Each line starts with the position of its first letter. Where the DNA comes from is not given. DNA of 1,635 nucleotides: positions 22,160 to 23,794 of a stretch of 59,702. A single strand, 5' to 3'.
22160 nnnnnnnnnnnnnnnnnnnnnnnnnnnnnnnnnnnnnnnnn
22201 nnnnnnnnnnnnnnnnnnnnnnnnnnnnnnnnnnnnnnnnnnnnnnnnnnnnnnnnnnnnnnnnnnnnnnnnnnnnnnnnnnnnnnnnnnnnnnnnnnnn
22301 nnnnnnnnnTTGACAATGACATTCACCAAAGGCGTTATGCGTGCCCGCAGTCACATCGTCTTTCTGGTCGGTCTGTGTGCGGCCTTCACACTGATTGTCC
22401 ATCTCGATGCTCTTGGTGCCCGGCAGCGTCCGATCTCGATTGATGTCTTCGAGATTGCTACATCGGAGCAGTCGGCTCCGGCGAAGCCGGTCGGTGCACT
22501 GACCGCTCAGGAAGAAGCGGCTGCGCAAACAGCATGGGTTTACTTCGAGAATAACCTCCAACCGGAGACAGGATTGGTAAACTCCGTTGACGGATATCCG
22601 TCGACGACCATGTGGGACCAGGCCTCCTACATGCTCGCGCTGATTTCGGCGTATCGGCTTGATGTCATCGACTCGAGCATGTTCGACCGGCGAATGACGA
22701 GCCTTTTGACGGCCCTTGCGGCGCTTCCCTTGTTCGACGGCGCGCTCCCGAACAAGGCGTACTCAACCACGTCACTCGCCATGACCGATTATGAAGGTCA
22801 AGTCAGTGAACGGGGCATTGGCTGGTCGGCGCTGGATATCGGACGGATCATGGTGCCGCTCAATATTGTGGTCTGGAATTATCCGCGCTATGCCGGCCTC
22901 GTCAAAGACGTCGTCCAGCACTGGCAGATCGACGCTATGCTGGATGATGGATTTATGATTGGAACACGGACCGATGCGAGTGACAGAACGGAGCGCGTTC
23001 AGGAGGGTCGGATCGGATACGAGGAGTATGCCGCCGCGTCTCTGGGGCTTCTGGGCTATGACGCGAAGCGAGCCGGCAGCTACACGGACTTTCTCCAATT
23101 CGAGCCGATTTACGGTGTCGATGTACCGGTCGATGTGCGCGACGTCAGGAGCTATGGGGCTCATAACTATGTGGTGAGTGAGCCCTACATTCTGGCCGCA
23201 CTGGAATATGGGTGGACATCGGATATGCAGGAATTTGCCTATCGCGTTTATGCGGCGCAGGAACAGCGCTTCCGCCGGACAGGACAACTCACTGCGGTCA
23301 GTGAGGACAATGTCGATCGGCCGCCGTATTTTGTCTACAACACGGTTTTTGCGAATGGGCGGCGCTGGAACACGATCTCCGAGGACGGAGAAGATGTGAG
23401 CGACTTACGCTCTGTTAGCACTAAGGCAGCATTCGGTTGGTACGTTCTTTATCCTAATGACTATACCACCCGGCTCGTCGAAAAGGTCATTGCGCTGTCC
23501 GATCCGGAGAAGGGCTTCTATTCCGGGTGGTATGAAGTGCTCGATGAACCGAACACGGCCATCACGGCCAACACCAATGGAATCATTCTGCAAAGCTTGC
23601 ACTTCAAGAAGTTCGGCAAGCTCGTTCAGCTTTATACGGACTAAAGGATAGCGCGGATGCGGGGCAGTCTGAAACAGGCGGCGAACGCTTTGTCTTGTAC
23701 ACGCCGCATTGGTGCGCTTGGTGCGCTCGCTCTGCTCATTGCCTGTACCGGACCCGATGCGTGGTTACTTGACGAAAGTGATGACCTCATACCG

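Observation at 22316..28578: Four tandem, translationally coupled paralogues with unequal conservation of acidic blocks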

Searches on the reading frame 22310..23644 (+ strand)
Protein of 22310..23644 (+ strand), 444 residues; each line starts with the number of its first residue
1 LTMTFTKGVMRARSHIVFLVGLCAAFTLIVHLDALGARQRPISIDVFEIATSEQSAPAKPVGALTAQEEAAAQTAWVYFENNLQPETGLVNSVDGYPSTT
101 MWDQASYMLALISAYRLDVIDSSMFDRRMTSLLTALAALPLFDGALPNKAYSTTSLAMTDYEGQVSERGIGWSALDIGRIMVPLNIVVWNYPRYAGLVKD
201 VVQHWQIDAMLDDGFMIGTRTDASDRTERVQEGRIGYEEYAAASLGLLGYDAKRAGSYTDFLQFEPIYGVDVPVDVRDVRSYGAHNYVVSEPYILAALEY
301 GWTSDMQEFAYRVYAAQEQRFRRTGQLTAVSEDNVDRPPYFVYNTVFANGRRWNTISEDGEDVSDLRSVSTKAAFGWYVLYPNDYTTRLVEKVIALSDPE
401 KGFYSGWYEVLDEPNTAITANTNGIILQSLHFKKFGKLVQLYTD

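Call 4: search_protein_families(library=pfam, proteins=[window:22310-23644:+], max_evalue=0.01)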
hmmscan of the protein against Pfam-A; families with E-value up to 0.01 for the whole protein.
window:22310-23644:+ (444 aa): 1 family
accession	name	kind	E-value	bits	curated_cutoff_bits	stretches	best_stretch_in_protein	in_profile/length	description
PF11329.14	DUF3131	-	3.3e-146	487.4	20.3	1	71-435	2-366/367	Protein of unknown function (DUF3131)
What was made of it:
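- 22316..23644 (+): P1: DUF3131 barrel with an N-terminal signal anchor (442 aa). It is the universal partner of the GT2. PF11329 E 3e-146 (call 4).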

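Call 5: search_protein_families(library=ncbifam, proteins=[window:22310-23644:+], max_evalue=0.01)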
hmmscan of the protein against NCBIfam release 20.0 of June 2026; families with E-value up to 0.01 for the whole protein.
window:22310-23644:+ (444 aa): 0 families

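Call 6: search_solved_structures(query=window:22310-23644:+, max_evalue=10, show_alignments=2)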
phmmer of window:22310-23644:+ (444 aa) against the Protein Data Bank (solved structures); distinct sequences matched with E-value up to 10: 1.
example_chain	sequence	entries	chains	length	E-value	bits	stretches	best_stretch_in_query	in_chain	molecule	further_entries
9hu3_B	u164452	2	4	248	0.71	11.9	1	127-200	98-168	DNA ligase subunit B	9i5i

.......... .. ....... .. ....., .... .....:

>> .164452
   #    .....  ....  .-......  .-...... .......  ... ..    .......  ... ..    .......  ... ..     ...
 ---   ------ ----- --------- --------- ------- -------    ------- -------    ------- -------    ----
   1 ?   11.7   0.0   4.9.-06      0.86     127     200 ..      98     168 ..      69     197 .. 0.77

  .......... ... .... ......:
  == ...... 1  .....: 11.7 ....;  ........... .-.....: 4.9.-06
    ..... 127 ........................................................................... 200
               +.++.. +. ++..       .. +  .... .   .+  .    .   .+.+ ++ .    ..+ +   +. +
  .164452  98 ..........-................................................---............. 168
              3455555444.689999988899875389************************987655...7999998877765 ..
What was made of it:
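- Tried and rejected: phmmer of P1 against PDB sequences found nothing relevant (call 6).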

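Call 13: find_homologous_proteins(query=window:22310-23644:+, max_evalue=0.00001)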
Query window:22310-23644:+ (444 aa): 2364 proteins with E <= 0.00001 among 8000 candidates; the best 120 are listed.
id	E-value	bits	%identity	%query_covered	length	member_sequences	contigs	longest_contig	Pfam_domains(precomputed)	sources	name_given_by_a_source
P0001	1.4e-296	1001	100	100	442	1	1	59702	PF11329.15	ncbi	-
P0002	1.2e-207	708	70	100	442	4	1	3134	PF11329.15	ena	-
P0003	3.7e-207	707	69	100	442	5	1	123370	PF11329.15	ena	-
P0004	1.7e-205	701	68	99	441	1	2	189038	PF11329.15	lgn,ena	-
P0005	2.2e-204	697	68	99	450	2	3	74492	PF11329.15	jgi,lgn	-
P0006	3.8e-203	693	67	99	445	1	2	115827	PF11329.15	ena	-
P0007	3.5e-201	687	66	100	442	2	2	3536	PF11329.15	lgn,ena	-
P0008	7.9e-200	682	67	99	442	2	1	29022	PF11329.15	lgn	-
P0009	1.8e-199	681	66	99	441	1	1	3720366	PF11329.15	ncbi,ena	-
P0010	1.1e-190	652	64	100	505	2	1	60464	PF11329.15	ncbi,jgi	-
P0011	4.2e-188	644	63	100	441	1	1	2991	PF11329.15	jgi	-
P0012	3.4e-169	581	60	99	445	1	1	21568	PF11329.15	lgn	-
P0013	2.9e-168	578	58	99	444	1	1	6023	PF11329.15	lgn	-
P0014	6.5e-168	577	57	100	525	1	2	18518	PF11329.15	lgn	-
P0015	2.0e-163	562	55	100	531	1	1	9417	PF11329.15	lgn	-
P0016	4.2e-161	555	56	99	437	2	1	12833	PF11329.15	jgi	jgi:hypothetical protein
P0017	4.5e-161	555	54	99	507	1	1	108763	PF11329.15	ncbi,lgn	ncbi:MAG: DUF3131 domain-containing protein [Pseudomonadota bacterium]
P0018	4.2e-160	551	57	99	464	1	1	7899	PF11329.15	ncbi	ncbi:MAG: DUF3131 domain-containing protein [Pseudomonadota bacterium]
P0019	8.4e-160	550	55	99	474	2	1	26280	PF11329.15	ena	-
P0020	1.3e-159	550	55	99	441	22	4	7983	PF11329.15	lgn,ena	-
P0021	1.6e-159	550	54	100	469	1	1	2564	PF11329.15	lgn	-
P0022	1.9e-159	549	55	99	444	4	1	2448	PF11329.15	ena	-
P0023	2.5e-159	549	56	99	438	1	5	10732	PF11329.15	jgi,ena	jgi:hypothetical protein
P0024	1.2e-158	547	55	99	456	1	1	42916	PF11329.15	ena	-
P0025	1.6e-158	546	56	99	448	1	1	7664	PF11329.15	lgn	-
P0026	3.4e-158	545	55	99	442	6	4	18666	PF11329.15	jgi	jgi:Protein of unknown function (DUF3131)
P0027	5.4e-158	545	56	99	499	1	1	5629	PF11329.15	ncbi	-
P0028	5.5e-158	544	55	99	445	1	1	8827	PF11329.15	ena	-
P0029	1.0e-157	544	54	100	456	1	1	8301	PF11329.15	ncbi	-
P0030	1.1e-157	544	56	99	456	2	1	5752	PF11329.15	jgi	-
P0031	1.4e-157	543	53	99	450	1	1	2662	PF11329.15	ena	-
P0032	1.5e-157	543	54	98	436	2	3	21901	PF11329.15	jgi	jgi:hypothetical protein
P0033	2.1e-157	543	55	100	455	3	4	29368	PF11329.15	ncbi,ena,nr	ncbi:MAG: DUF3131 domain-containing protein [Methylococcales bacterium]|nr:DUF3131 domain-containing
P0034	1.2e-156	540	54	99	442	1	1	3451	PF11329.15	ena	-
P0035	1.5e-156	540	53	99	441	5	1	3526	PF11329.15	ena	-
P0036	2.7e-156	539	56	99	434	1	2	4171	PF11329.15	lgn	-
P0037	3.4e-156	539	55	99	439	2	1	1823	PF11329.15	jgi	jgi:hypothetical protein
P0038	3.6e-156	539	53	100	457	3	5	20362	PF11329.15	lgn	-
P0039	5.2e-156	538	55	99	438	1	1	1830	PF11329.15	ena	-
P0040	6.4e-156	538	55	100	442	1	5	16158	PF11329.15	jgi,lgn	-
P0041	7.5e-156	537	54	99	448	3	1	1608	PF11329.15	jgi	-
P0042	7.6e-156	537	54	99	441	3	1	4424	PF11329.15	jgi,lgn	jgi:Protein of unknown function (DUF3131)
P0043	8.5e-156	537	55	100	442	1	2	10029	PF11329.15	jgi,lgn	-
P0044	1.3e-155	537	54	99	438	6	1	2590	PF11329.15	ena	-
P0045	1.3e-155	537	54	100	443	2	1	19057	PF11329.15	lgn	-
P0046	1.6e-155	536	54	99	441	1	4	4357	PF11329.15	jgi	jgi:Protein of unknown function (DUF3131)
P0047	1.8e-155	536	56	99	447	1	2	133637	PF11329.15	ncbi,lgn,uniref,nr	ncbi:DUF3131 domain-containing protein [Ferrimonas aestuarii]|uniref:DUF3131 domain-containing prote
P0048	1.9e-155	536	53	99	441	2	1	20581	PF11329.15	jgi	jgi:hypothetical protein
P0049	3.1e-155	535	55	99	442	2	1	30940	PF11329.15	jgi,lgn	-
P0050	6.6e-155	534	55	99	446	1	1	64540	PF11329.15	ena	-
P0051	1.0e-154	534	56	99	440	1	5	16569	PF11329.15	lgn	-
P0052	1.2e-154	533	54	99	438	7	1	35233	PF11329.15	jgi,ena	jgi:hypothetical protein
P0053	1.3e-154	533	53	99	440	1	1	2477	PF11329.15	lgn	-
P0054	1.3e-154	533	53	99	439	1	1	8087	PF11329.15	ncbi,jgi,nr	ncbi:MAG: DUF3131 domain-containing protein [Deltaproteobacteria bacterium]|nr:DUF3131 domain-contai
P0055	1.4e-154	533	55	99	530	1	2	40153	PF11329.15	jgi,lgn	jgi:hypothetical protein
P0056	2.0e-154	533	54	99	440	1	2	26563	PF11329.15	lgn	-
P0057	2.1e-154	533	54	98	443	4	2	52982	PF11329.15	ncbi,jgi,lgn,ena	jgi:hypothetical protein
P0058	2.2e-154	533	52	99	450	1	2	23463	PF11329.15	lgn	-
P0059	2.6e-154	532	55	99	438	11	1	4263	PF11329.15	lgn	-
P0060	2.7e-154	532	52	99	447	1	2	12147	PF11329.15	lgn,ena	-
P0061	4.2e-154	532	53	99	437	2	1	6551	PF11329.15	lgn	-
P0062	4.3e-154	532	54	99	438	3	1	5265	PF11329.15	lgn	-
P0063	4.4e-154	532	55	99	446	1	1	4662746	PF11329.15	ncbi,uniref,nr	ncbi:DUF3131 domain-containing protein [Ferrimonas sp. YFM]|uniref:DUF3131 domain-containing protein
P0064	4.5e-154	532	53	99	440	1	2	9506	PF11329.15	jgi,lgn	jgi:hypothetical protein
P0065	7.3e-154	531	53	100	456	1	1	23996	PF11329.15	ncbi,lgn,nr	ncbi:MAG: DUF3131 domain-containing protein [Methylococcaceae bacterium]|nr:DUF3131 domain-containin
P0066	8.9e-154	531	52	100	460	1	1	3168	PF11329.15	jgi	jgi:Protein of unknown function (DUF3131)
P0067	1.6e-153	530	54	99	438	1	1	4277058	PF11329.15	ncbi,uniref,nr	ncbi:MAG: DUF3131 domain-containing protein [Candidatus Thiothrix putei]|uniref:DUF3131 domain-conta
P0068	2.3e-153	529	55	99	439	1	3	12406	PF11329.15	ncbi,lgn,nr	ncbi:MAG: DUF3131 domain-containing protein [Gammaproteobacteria bacterium]|nr:DUF3131 domain-contai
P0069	2.3e-153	529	54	99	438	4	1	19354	PF11329.15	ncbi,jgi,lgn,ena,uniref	ncbi:MAG: DUF3131 domain-containing protein [Thiothrix litoralis]|jgi:hypothetical protein|uniref:DU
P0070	2.5e-153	529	55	99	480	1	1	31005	PF11329.15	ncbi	-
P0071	4.6e-153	528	53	99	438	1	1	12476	PF11329.15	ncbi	ncbi:MAG: DUF3131 domain-containing protein [bacterium]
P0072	4.6e-153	528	54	99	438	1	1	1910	PF11329.15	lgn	-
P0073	5.0e-153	528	55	99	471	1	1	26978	PF11329.15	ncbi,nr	ncbi:MAG: DUF3131 domain-containing protein [Pseudomonadota bacterium]|nr:DUF3131 domain-containing 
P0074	6.1e-153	528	53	100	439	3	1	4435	PF11329.15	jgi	-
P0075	6.3e-153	528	54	99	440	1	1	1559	PF11329.15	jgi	jgi:hypothetical protein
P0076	7.6e-153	528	54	99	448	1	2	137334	PF11329.15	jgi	jgi:hypothetical protein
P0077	9.1e-153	527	55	99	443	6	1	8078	PF11329.15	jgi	jgi:WD40 repeat protein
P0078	9.2e-153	527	52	100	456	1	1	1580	PF11329.15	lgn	-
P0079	1.0e-152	527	55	99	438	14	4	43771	PF11329.15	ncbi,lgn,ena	-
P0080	1.3e-152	527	53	99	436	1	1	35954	PF11329.15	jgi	jgi:hypothetical protein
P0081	2.1e-152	526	53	99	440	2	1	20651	PF11329.15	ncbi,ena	-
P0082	2.2e-152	526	54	99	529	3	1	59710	PF11329.15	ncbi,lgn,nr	ncbi:MAG TPA: DUF3131 domain-containing protein [Methylococcus sp.]|nr:DUF3131 domain-containing pro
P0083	2.9e-152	526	53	99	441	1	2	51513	PF11329.15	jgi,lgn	-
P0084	3.0e-152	526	54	99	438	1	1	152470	PF11329.15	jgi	jgi:hypothetical protein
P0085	3.1e-152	526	55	99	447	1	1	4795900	PF11329.15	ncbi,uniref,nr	ncbi:DUF3131 domain-containing protein [Ferrimonas sp. SCSIO 43195]|uniref:DUF3131 domain-containing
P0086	3.3e-152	525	54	99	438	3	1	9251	PF11329.15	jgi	-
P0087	3.4e-152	525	55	99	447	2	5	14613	PF11329.15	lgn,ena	-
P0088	3.5e-152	525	54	99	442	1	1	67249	PF11329.15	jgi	jgi:hypothetical protein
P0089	3.6e-152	525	53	100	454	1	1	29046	PF11329.15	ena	-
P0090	3.6e-152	525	53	99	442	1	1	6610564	PF11329.15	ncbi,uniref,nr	ncbi:DUF3131 domain-containing protein [Desulfonema ishimotonii]|uniref:DUF3131 domain-containing pr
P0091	4.7e-152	525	55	99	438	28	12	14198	PF11329.15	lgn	-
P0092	4.7e-152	525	55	99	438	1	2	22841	PF11329.15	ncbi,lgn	-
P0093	5.5e-152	525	52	100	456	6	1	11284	PF11329.15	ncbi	-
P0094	5.8e-152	525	53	99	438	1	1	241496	PF11329.15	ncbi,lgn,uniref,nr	ncbi:MAG: DUF3131 domain-containing protein [Thiothrix sp.]|uniref:DUF3131 domain-containing protein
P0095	6.6e-152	524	52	100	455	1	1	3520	PF11329.15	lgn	-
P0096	6.7e-152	524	55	99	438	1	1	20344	PF11329.15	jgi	jgi:hypothetical protein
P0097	7.2e-152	524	54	99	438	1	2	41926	PF11329.15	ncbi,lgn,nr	ncbi:MAG: DUF3131 domain-containing protein [Gammaproteobacteria bacterium]|nr:DUF3131 domain-contai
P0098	8.0e-152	524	54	99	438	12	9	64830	PF11329.15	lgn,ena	-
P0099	8.3e-152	524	53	100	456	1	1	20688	PF11329.15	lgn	-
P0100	8.6e-152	524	54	99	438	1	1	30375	PF11329.15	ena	-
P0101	1.1e-151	524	52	99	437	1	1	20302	PF11329.15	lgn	-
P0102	1.3e-151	523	52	100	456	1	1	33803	PF11329.15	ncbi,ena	-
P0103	2.0e-151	523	55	98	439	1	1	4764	PF11329.15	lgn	-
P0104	2.2e-151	523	54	99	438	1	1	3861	PF11329.15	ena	-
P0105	2.3e-151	523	54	99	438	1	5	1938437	PF11329.15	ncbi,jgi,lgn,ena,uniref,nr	ncbi:DUF3131 domain-containing protein [Thiothrix fructosivorans]|jgi:hypothetical protein|uniref:DU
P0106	2.3e-151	523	54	99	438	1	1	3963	PF11329.15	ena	-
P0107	2.6e-151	523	54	100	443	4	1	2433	PF11329.15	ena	-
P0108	2.7e-151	522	53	100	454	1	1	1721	PF11329.15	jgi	jgi:Protein of unknown function (DUF3131)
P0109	2.8e-151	522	53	99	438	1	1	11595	PF11329.15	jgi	jgi:hypothetical protein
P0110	3.1e-151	522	54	99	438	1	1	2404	PF11329.15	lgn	-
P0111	3.3e-151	522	54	99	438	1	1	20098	PF11329.15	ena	-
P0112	3.7e-151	522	53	99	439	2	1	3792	PF11329.15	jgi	-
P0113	4.9e-151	522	52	100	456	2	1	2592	PF11329.15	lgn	-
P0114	6.1e-151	521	54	99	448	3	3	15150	PF11329.15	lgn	-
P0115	6.5e-151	521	54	99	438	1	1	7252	PF11329.15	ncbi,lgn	-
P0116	8.0e-151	521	54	99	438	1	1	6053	PF11329.15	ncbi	-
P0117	1.1e-150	520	54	99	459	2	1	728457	PF11329.15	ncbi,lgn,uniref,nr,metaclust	ncbi:DUF3131 domain-containing protein [Desulfoluna spongiiphila]|uniref:DUF3131 domain-containing p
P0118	1.2e-150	520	54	99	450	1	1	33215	PF11329.15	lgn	-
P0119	1.3e-150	520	56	98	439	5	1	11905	PF11329.15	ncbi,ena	-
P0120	1.3e-150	520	53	99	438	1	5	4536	PF11329.15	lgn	-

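Call 14: find_encoding_contigs(protein=P0001, flank=10000, max_places=2)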
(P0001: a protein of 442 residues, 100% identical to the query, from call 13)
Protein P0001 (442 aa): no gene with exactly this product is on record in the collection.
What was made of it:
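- Tried and rejected: The exact-sequence look-up of P1's own contig found nothing (call 14).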

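Call 15: find_encoding_contigs(protein=P0009, flank=10000, max_places=2)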
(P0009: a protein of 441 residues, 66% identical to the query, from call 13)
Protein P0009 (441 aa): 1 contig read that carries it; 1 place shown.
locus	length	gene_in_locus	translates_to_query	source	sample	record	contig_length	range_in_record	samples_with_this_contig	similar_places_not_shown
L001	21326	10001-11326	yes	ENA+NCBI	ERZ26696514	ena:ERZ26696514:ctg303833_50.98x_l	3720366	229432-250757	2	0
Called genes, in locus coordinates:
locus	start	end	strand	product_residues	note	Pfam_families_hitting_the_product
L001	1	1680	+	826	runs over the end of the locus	PF00343:Phosphorylase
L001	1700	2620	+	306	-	-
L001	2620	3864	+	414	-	PF00072:Response_reg, PF07228:SpoIIE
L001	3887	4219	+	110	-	PF01740:STAS, PF13466:STAS_2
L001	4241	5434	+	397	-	PF00483:NTP_transferase, PF12804:NTP_transf_3, PF25087:GMPPB_C (weak), PF00132:Hexapep (faint), PF25084:LbH_EIF2B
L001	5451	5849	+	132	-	PF13581:HATPase_c_2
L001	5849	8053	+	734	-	PF02837:Glyco_hydro_2_N, PF22666:Glyco_hydro_2_N2, PF00703:Glyco_hydro_2, PF02836:Glyco_hydro_2_C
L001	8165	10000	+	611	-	PF00535:Glycos_transf_2, PF13641:Glyco_tranf_2_3, PF13632:Glyco_trans_2_3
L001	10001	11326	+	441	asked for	PF11329:DUF3131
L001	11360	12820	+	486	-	PF11329:DUF3131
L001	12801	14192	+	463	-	PF11329:DUF3131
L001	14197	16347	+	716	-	PF11329:DUF3131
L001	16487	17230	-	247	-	PF13276:HTH_21, PF00665:rve, PF13683:rve_3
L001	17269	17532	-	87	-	PF01527:HTH_Tnp_1, PF13384:HTH_23 (weak)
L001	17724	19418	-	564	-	PF00916:Sulfate_transp, PF01740:STAS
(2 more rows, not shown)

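Call 22: search_solved_structures(query=A2, max_evalue=10, show_alignments=3)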
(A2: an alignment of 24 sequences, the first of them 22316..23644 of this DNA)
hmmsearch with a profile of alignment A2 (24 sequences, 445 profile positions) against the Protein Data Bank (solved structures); distinct sequences matched with E-value up to 10: 4.
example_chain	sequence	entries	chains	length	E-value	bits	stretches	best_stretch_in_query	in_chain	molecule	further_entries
8wy1_A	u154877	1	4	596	4.8e-05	25.3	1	61-152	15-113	Glycosyltransferase 36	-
8pfb_G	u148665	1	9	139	0.052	15.3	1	15-89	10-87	Type IV pilin PilE1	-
8rf9_A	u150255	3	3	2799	0.11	14.2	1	58-152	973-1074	Cyclic beta 1-2 glucan synthetase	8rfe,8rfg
8rf0_A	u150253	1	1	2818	0.11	14.2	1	58-152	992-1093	Cyclic beta-(1,2)-glucan synthase NdvB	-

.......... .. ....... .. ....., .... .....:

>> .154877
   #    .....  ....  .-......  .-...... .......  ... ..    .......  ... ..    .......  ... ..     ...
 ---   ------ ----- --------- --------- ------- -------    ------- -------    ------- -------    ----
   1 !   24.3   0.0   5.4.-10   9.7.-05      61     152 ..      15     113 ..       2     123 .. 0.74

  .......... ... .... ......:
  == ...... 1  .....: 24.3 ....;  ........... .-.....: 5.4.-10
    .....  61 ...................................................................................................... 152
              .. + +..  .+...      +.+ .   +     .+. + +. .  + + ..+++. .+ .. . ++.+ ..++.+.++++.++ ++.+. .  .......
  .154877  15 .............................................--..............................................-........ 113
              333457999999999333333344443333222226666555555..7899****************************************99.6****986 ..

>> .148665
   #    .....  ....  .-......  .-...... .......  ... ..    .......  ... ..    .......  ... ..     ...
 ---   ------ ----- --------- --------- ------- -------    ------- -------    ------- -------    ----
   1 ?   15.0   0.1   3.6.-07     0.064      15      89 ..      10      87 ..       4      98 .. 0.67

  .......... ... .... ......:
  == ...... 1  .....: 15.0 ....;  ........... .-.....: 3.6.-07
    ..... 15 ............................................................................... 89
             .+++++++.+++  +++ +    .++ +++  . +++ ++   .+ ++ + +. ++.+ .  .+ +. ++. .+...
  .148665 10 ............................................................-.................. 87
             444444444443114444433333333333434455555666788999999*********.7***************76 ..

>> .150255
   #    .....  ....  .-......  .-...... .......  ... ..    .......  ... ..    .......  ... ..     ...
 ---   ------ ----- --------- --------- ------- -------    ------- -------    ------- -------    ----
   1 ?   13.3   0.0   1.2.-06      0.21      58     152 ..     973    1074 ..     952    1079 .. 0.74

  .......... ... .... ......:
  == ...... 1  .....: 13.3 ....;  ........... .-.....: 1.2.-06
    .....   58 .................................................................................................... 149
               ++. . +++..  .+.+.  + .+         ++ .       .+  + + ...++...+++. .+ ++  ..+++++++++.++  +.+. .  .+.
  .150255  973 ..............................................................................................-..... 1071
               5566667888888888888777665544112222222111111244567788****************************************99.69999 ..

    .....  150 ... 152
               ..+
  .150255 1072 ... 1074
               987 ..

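Call 24: find_related_loci(query=A2, collection=genome_contigs, flank=10000)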
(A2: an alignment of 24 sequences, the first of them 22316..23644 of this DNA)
Query A2 (442 aa) in genome_contigs; peptide patterns used: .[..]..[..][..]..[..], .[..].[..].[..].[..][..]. (x = any residue, [..] = any of these).
466 stretches matched a pattern; 453 encode a relative of the query (tblastn E <= 1e-3); the best 80 are kept; 80 distinct loci.
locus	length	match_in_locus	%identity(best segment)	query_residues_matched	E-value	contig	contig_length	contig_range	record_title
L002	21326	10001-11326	64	1-442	0e+0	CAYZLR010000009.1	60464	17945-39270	MAG TPA_asm: uncultured Caulobacterales bacterium isolate SRP065251_co1_2 genome assembly, contig: NODE_219_length_60464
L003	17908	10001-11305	57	1-440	2e-168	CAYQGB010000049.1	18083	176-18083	MAG TPA_asm: uncultured Calditrichaceae bacterium isolate SRP162660_co2_186 genome assembly, contig: NODE_1046_length_18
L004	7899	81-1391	57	1-440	2e-167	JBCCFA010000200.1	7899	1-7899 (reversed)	MAG: Pseudomonadota bacterium isolate P01_B01_bin.12 k141_2302057_length_7899_cov_9.0000, whole genome shotgun sequence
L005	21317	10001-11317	54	1-440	1e-165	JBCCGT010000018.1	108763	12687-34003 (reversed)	MAG: Pseudomonadota bacterium isolate P01_B01_bin.5 k141_2974800_length_108763_cov_21.8688, whole genome shotgun sequenc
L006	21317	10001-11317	57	1-442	2e-165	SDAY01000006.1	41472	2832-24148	MAG: Halothiobacillaceae bacterium isolate MAG_Cluster_1 NODE_53_length_41472_cov_215.618, whole genome shotgun sequence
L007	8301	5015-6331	54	1-442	2e-165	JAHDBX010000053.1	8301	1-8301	MAG: Gammaproteobacteria bacterium isolate MAG-120 RZ_23961, whole genome shotgun sequence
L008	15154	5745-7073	53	1-442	2e-165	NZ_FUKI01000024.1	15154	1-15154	Crenothrix polyspora isolate RSM_CP1, whole genome shotgun sequence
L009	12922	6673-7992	55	1-442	2e-164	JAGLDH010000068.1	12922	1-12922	MAG: Methylococcales bacterium isolate SW_4_3 ROV167.bin.3.fa_68, whole genome shotgun sequence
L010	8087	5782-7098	53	1-440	3e-163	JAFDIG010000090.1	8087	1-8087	MAG: Deltaproteobacteria bacterium isolate Meg22_1214_Bin_77 Meg22_1214_Bin_77_scaffold_35611, whole genome shotgun sequ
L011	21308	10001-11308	54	1-439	2e-161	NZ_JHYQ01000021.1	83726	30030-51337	Thiothrix lacustris DSM 21227 Q394DRAFT_scaffold00018.18_C, whole genome shotgun sequence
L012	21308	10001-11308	53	1-439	9e-160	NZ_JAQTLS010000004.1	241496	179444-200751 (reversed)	MAG: Thiothrix sp. isolate STA_22 NODE_95_length_241496_cov_28.179170_Sandtown_A, whole genome shotgun sequence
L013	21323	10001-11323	53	1-442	2e-159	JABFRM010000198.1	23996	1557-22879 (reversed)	MAG: Methylococcaceae bacterium isolate P-RSF-IL-24 seq_704, whole genome shotgun sequence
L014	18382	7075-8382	55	1-439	2e-159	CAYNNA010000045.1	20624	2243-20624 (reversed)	MAG TPA_asm: uncultured Thiothrix sp. isolate SRP257756_co1_221 genome assembly, contig: NODE_2071_length_20624_cov_25.3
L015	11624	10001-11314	53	1-439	9e-159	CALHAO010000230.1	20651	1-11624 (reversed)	MAG: uncultured Thiotrichaceae bacterium isolate H2_Bin_Bin_73_1_1 genome assembly, contig: c_000001404336, whole genome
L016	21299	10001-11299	56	1-439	2e-160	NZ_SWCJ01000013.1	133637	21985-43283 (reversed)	Ferrimonas aestuarii strain IMCC35002 NODE_13_length_133637_cov_115.661022, whole genome shotgun sequence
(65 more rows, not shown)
